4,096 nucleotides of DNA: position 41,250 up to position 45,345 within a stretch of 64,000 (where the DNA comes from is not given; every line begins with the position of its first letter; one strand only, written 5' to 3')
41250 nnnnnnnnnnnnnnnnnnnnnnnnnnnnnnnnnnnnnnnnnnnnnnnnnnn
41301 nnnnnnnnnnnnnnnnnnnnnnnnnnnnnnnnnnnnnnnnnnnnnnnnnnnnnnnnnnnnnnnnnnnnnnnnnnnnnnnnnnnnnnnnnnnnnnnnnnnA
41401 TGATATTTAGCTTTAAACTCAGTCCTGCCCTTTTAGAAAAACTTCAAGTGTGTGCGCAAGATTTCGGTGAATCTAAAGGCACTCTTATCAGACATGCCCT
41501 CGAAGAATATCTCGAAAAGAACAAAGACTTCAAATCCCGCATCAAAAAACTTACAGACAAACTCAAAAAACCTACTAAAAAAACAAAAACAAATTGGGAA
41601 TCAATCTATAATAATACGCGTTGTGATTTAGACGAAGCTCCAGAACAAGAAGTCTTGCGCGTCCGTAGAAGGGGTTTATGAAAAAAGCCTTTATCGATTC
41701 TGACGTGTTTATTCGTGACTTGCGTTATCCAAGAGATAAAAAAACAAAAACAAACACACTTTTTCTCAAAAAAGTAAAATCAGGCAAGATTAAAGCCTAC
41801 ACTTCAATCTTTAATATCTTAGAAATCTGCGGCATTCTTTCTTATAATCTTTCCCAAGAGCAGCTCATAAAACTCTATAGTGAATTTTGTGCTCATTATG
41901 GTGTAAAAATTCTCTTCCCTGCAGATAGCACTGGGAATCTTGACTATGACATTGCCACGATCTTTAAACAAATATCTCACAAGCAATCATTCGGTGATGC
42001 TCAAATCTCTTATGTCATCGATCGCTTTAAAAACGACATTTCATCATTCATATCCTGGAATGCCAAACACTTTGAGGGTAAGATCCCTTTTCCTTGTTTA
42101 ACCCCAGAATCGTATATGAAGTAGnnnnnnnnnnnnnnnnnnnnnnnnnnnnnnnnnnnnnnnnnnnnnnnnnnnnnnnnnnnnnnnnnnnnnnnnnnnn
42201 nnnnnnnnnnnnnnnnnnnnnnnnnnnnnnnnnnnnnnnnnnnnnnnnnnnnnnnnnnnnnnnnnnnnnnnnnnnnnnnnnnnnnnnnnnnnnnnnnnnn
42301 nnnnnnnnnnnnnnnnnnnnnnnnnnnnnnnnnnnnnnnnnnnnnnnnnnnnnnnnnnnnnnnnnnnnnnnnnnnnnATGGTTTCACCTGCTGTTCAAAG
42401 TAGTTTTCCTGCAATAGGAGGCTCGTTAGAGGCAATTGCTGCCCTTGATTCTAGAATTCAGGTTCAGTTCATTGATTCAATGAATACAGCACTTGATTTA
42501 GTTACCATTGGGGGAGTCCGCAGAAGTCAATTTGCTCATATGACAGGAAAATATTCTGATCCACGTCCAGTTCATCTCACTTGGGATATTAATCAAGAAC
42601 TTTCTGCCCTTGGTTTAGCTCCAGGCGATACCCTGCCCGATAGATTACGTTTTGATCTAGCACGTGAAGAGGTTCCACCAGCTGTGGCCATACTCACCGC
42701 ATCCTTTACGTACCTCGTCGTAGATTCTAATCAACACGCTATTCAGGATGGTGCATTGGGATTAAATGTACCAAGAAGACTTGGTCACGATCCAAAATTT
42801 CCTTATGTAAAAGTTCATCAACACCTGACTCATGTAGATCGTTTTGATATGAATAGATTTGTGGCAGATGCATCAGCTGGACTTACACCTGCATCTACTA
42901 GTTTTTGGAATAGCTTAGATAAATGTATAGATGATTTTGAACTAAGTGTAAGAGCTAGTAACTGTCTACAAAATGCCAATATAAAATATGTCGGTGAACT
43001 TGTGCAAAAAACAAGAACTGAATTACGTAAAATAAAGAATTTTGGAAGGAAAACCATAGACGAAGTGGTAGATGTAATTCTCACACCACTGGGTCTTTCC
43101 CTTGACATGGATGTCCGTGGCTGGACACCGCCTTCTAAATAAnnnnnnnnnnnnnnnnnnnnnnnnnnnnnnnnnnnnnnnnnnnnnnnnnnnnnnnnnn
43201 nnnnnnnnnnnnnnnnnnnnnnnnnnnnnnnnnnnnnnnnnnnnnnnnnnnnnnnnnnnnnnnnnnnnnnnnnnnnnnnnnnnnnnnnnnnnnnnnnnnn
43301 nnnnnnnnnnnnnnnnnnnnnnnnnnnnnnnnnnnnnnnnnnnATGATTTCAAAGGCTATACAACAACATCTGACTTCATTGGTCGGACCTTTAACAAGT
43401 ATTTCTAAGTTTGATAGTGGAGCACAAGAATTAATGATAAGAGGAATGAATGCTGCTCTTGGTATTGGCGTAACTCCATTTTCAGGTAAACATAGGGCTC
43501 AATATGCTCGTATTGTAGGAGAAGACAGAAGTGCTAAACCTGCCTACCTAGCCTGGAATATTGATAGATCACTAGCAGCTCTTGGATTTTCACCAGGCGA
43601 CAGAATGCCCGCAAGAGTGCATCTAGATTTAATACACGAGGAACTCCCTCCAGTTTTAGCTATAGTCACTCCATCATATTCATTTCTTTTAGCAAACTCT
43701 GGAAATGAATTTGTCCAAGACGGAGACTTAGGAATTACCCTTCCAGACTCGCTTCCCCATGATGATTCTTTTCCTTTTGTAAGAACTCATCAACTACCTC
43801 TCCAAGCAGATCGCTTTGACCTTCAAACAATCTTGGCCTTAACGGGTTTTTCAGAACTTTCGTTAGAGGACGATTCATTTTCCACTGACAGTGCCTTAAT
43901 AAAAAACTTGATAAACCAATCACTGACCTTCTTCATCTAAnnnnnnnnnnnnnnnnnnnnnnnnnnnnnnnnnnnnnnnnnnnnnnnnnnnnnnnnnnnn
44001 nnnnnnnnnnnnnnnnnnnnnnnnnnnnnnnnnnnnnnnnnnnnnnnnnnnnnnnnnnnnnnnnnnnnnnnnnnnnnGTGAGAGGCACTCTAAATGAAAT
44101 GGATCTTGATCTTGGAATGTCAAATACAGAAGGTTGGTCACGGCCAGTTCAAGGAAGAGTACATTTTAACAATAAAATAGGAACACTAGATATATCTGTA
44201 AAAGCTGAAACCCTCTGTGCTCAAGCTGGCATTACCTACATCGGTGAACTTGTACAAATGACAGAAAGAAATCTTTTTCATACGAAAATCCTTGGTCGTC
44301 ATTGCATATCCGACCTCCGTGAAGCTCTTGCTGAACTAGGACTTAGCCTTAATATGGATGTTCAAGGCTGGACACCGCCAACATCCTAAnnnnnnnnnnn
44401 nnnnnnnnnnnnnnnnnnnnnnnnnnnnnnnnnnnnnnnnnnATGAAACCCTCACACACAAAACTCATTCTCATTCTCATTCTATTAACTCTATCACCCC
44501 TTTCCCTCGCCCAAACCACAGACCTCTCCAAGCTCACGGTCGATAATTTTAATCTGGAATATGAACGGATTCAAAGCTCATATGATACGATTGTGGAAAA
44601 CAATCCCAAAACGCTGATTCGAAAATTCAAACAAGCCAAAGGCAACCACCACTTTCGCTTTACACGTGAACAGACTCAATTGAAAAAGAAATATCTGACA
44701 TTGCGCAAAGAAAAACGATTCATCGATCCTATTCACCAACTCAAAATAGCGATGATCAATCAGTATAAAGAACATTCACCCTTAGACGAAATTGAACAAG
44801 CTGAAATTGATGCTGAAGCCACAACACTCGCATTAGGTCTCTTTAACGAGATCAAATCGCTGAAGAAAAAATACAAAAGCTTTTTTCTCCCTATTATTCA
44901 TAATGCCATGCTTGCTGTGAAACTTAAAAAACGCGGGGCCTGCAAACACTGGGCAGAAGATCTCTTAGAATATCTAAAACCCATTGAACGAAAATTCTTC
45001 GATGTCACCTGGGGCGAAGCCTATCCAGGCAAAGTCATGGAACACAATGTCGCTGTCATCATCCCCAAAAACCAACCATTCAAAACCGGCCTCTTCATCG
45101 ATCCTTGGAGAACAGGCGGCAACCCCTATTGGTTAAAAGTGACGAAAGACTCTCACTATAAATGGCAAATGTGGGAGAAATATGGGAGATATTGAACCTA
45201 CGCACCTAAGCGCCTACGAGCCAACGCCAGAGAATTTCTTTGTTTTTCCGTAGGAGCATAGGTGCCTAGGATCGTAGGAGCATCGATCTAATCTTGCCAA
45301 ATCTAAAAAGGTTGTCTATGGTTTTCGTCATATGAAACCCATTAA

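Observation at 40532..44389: Tandem array of 'orphan alpha-CTD' paralogues: an unrecognisable N-domain fused to the RNA polymerase alpha C-terminal domain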

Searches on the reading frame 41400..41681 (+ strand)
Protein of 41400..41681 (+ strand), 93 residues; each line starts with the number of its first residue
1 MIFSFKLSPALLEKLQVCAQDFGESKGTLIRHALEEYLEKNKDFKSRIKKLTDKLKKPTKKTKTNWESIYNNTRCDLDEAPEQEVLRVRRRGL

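Call 3: search_protein_families(library=pfam, proteins=[window:41400-41681:+], max_evalue=0.1)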
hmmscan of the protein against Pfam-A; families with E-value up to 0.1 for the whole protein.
window:41400-41681:+ (93 aa): 4 families
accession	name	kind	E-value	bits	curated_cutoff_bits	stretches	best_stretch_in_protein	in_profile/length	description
PF01402.27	RHH_1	-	4.4e-05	23.7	20.5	1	3-40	2-39/39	Ribbon-helix-helix protein, copG family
PF08702.15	Fib_alpha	-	0.012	16.3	29.9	1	30-79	40-88/143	Fibrinogen alpha/beta chain family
PF07704.17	PSK_trans_fac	-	0.025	15.9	28.3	1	19-62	18-59/82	Rv0623-like transcription factor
PF19807.5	DUF6290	-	0.042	14.5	27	1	4-63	5-63/72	Family of unknown function (DUF6290)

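Call 4: search_protein_families(library=ncbifam, proteins=[window:41400-41681:+], max_evalue=0.1)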
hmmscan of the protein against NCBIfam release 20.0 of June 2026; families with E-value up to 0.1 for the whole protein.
window:41400-41681:+ (93 aa): 4 families
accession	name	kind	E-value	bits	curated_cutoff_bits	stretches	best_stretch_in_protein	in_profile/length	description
NF048017.1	antitoxin_RelB_like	equivalog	5.1e-05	23.4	50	1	6-45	1-40/70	type II toxin-antitoxin system RelB family antitoxin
NF053762.1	aCcr1_fam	equivalog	0.0012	18.7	60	1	4-38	4-38/38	aCcr1 family cell cycle regulator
TIGR04092.1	LTA_DltD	equivalog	0.03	13.7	150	1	19-72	188-244/383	D-alanyl-lipoteichoic acid biosynthesis protein DltD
TIGR01446.1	DnaD_dom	domain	0.054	13.7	24.95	0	6-42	12-47/73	DnaD domain protein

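Call 51: search_protein_families(library=padloc, proteins=[window:41400-41681:+], max_evalue=0.01)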
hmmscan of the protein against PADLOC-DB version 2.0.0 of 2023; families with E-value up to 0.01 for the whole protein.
window:41400-41681:+ (93 aa): 0 families

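Call 52: search_protein_families(library=phrogs, proteins=[window:41400-41681:+], max_evalue=0.01)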
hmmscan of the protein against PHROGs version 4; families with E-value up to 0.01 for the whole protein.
window:41400-41681:+ (93 aa): 5 families
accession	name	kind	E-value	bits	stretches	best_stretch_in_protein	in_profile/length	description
phrog_7325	-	transcription regulation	4.6e-08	34.3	1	2-47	58-102/151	CopG-like transcriptional repressor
phrog_876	-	transcription regulation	3.2e-05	24.6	1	3-64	70-131/239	transcriptional repressor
phrog_9615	-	unknown function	0.00033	20.9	1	3-57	144-198/349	-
phrog_3887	-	transcription regulation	0.0015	19.3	1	4-42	22-60/61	transcriptional regulator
phrog_582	-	transcription regulation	0.002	19.4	1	3-44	60-101/105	Arc-like repressor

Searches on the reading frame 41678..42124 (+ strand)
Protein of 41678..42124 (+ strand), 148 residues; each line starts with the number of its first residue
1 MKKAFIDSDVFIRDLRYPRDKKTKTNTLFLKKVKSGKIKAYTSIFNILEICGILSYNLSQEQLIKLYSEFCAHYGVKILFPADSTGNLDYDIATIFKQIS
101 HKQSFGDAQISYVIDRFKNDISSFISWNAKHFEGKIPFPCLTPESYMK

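Call 3: search_protein_families(library=pfam, proteins=[window:41678-42124:+], max_evalue=0.1)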
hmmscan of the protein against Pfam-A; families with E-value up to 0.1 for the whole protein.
window:41678-42124:+ (148 aa): 0 families

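Call 4: search_protein_families(library=ncbifam, proteins=[window:41678-42124:+], max_evalue=0.1)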
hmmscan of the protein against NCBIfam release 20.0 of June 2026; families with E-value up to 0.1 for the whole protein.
window:41678-42124:+ (148 aa): 1 family
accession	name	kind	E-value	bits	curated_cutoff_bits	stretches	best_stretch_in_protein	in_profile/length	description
NF005422.0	PRK06997.1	equivalog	0.054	12.8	440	0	55-102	36-81/262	enoyl-ACP reductase FabI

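Call 51: search_protein_families(library=padloc, proteins=[window:41678-42124:+], max_evalue=0.01)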
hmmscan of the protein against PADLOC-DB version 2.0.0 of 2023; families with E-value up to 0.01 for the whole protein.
window:41678-42124:+ (148 aa): 0 families

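Call 52: search_protein_families(library=phrogs, proteins=[window:41678-42124:+], max_evalue=0.01)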
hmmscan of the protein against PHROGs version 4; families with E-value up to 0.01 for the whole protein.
window:41678-42124:+ (148 aa): 0 families

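Call 60: search_protein_families(library=pfam, proteins=[window:41678-42124:+], max_evalue=10)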
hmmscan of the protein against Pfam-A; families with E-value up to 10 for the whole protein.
window:41678-42124:+ (148 aa): 0 families

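Call 81: search_solved_structures(query=window:41678-42121:+, max_evalue=10)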
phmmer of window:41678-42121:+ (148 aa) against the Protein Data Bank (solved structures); distinct sequences matched with E-value up to 10: 7.
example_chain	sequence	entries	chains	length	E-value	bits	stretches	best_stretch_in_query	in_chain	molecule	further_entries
3vzh_A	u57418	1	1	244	0.46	13.8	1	6-75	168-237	Putative uncharacterized protein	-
8r5o_G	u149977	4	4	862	0.51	13.7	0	23-134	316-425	PAP2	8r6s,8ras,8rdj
6k23_A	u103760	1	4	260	1.4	12.3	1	54-99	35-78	Enoyl-[acyl-carrier-protein] reductase [NADH]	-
6ah9_A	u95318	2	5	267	1.4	12.3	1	54-99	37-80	Enoyl-[acyl-carrier-protein] reductase [NADH]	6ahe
9epc_G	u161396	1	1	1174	1.4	12.3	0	23-134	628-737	PAP2, pTAC2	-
7umx_A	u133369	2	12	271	1.4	12.3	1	54-99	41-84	Enoyl-[acyl-carrier-protein] reductase [NADH]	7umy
4zju_A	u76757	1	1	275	1.5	12.2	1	54-99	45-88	Enoyl-[acyl-carrier-protein] reductase [NADH]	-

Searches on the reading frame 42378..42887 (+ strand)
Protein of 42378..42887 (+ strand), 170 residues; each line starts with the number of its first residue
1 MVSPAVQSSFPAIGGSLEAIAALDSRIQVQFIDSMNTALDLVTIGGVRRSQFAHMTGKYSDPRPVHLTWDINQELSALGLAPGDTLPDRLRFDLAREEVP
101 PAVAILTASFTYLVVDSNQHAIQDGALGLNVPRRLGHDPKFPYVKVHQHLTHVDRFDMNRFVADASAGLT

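Call 76: find_related_loci(query=window:42378-42887:+, collection=viral_contigs, flank=5000)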
Query window:42378-42887:+ (170 aa) in viral_contigs; peptide patterns used: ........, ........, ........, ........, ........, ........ (x = any residue, [..] = any of these).
5 stretches matched a pattern, but none encodes a relative of the query by tblastn (E <= 1e-3).

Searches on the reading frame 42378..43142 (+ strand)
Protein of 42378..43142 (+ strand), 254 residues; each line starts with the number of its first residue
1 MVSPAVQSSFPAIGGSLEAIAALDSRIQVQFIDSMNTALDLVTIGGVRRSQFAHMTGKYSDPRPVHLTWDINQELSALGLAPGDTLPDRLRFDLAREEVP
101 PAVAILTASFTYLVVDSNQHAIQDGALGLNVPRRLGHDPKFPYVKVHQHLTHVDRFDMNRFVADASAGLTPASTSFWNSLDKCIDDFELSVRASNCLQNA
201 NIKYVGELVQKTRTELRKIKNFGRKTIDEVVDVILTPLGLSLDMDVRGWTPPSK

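Call 3: search_protein_families(library=pfam, proteins=[window:42378-43142:+], max_evalue=0.1)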
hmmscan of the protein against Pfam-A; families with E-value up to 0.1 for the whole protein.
window:42378-43142:+ (254 aa): 1 family
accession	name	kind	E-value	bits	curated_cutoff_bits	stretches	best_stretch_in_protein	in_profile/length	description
PF03118.21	RNA_pol_A_CTD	-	6.8e-22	77.4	23.8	1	179-233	10-64/67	Bacterial RNA polymerase, alpha chain C terminal domain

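Call 4: search_protein_families(library=ncbifam, proteins=[window:42378-43142:+], max_evalue=0.1)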
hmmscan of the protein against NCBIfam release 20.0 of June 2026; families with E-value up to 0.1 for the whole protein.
window:42378-43142:+ (254 aa): 10 families
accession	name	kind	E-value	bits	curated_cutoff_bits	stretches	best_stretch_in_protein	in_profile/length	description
NF003513.0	PRK05182.1-2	equivalog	1.7e-25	89.7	302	1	173-252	247-325/338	DNA-directed RNA polymerase subunit alpha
TIGR02027.1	rpoA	equivalog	5.7e-20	71.7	227.8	1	170-245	224-298/298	DNA-directed RNA polymerase subunit alpha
NF003517.0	PRK05182.2-3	equivalog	4.1e-17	62.2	356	1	177-246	254-322/344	DNA-directed RNA polymerase subunit alpha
NF003519.0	PRK05182.2-5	equivalog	7.8e-17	61.2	277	1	148-244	221-316/320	DNA-directed RNA polymerase subunit alpha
NF003514.0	PRK05182.1-4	equivalog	7.5e-16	57.6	434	1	167-249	234-315/338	DNA-directed RNA polymerase subunit alpha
NF003516.0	PRK05182.2-2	equivalog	1.2e-14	54.2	353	1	184-243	249-308/315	DNA-directed RNA polymerase subunit alpha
NF003515.0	PRK05182.2-1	equivalog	2.2e-13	50.2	406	1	179-243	248-311/314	DNA-directed RNA polymerase subunit alpha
NF003518.0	PRK05182.2-4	equivalog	4.8e-13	49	523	1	178-244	245-310/312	DNA-directed RNA polymerase subunit alpha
NF033442.0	BREX_PglW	equivalog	0.0011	16.7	990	1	183-233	799-849/1391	BREX system serine/threonine kinase PglW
NF011498.0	PRK14906.1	equivalog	0.0045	14.3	1437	1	184-232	1315-1363/1459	DNA-directed RNA polymerase subunit beta'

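Call 51: search_protein_families(library=padloc, proteins=[window:42378-43142:+], max_evalue=0.01)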
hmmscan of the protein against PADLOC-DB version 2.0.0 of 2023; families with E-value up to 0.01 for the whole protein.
window:42378-43142:+ (254 aa): 1 family
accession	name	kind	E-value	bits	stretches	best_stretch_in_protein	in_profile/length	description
PDLC02512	PglW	-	5.7e-05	19.2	1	181-232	804-855/1403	PglW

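Call 52: search_protein_families(library=phrogs, proteins=[window:42378-43142:+], max_evalue=0.01)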
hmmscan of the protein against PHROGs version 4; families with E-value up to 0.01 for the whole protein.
window:42378-43142:+ (254 aa): 0 families

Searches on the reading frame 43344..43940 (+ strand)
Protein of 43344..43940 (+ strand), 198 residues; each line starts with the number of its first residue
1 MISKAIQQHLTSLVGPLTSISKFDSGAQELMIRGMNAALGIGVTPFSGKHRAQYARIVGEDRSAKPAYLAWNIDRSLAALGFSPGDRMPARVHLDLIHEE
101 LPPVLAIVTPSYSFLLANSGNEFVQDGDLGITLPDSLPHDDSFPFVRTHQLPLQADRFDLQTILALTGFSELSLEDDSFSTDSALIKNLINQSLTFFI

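Call 3: search_protein_families(library=pfam, proteins=[window:43344-43940:+], max_evalue=0.1)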
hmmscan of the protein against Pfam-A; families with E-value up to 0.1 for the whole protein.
window:43344-43940:+ (198 aa): 0 families

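Call 4: search_protein_families(library=ncbifam, proteins=[window:43344-43940:+], max_evalue=0.1)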
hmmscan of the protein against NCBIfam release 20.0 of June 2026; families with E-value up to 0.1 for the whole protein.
window:43344-43940:+ (198 aa): 0 families

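Call 51: search_protein_families(library=padloc, proteins=[window:43344-43940:+], max_evalue=0.01)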
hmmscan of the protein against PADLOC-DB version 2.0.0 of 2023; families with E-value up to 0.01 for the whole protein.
window:43344-43940:+ (198 aa): 0 families

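Call 52: search_protein_families(library=phrogs, proteins=[window:43344-43940:+], max_evalue=0.01)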
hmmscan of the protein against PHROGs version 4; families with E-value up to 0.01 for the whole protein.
window:43344-43940:+ (198 aa): 0 families

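Call 77: find_related_loci(query=window:43344-43853:+, collection=viral_contigs, flank=5000)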
Query window:43344-43853:+ (170 aa) in viral_contigs; peptide patterns used: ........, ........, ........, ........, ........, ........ (x = any residue, [..] = any of these).
5 stretches matched a pattern, but none encodes a relative of the query by tblastn (E <= 1e-3).

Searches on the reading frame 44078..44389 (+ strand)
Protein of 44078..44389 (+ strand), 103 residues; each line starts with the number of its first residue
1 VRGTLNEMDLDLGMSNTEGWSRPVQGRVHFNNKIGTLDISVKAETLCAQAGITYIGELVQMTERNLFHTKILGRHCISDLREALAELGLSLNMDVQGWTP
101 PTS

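Call 3: search_protein_families(library=pfam, proteins=[window:44078-44389:+], max_evalue=0.1)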
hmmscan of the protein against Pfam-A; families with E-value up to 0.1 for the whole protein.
window:44078-44389:+ (103 aa): 1 family
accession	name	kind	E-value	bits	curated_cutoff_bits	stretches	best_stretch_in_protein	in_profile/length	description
PF03118.21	RNA_pol_A_CTD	-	2.5e-09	37.1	23.8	1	30-86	11-67/67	Bacterial RNA polymerase, alpha chain C terminal domain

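Call 4: search_protein_families(library=ncbifam, proteins=[window:44078-44389:+], max_evalue=0.1)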
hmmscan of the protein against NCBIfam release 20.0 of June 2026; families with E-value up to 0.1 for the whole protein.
window:44078-44389:+ (103 aa): 9 families
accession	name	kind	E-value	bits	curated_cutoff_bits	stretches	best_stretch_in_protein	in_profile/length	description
NF003513.0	PRK05182.1-2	equivalog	1.5e-15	56.9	302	1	30-101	254-325/338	DNA-directed RNA polymerase subunit alpha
TIGR02027.1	rpoA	equivalog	5.7e-11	42.1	227.8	1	27-94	231-298/298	DNA-directed RNA polymerase subunit alpha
NF003519.0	PRK05182.2-5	equivalog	1.9e-10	40.2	277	1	28-94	251-317/320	DNA-directed RNA polymerase subunit alpha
NF003517.0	PRK05182.2-3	equivalog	3.8e-10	39.3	356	1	29-96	256-323/344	DNA-directed RNA polymerase subunit alpha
NF003514.0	PRK05182.1-4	equivalog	3e-08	32.7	434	1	28-100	245-317/338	DNA-directed RNA polymerase subunit alpha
NF003515.0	PRK05182.2-1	equivalog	2.5e-07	30.3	406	1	31-93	250-312/314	DNA-directed RNA polymerase subunit alpha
NF003518.0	PRK05182.2-4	equivalog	8.1e-07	28.5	523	1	31-93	248-310/312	DNA-directed RNA polymerase subunit alpha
NF003516.0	PRK05182.2-2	equivalog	0.001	18.3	353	1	33-92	248-308/315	DNA-directed RNA polymerase subunit alpha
NF005841.0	PRK07758.1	equivalog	0.0049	17.1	115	1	39-91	42-94/95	hypothetical protein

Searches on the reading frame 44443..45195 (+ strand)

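Call 3: search_protein_families(library=pfam, proteins=[window:44443-45195:+], max_evalue=0.1)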
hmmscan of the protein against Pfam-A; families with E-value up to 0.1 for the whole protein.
window:44443-45195:+ (250 aa): 1 family
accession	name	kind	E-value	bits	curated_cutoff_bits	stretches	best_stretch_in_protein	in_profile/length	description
PF25342.1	GT_PLOD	-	0.0067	16.1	27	1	45-94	78-131/246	PLOD GT domain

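Call 4: search_protein_families(library=ncbifam, proteins=[window:44443-45195:+], max_evalue=0.1)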
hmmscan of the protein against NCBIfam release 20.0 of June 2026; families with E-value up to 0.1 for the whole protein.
window:44443-45195:+ (250 aa): 0 families

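Call 51: search_protein_families(library=padloc, proteins=[window:44443-45195:+], max_evalue=0.01)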
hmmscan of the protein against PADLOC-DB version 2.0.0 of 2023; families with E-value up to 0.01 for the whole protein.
window:44443-45195:+ (250 aa): 0 families

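Call 52: search_protein_families(library=phrogs, proteins=[window:44443-45195:+], max_evalue=0.01)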
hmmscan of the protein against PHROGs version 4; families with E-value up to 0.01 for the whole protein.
window:44443-45195:+ (250 aa): 0 families

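Call 60: search_protein_families(library=pfam, proteins=[window:44443-45195:+], max_evalue=10)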
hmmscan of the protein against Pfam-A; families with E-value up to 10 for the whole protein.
window:44443-45195:+ (250 aa): 2 families
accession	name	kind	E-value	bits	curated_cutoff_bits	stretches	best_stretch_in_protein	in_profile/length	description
PF25342.1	GT_PLOD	-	0.0067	16.1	27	1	45-94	78-131/246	PLOD GT domain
PF15546.11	DUF4653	-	0.19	11.8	27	1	41-66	197-221/229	Domain of unknown function (DUF4653)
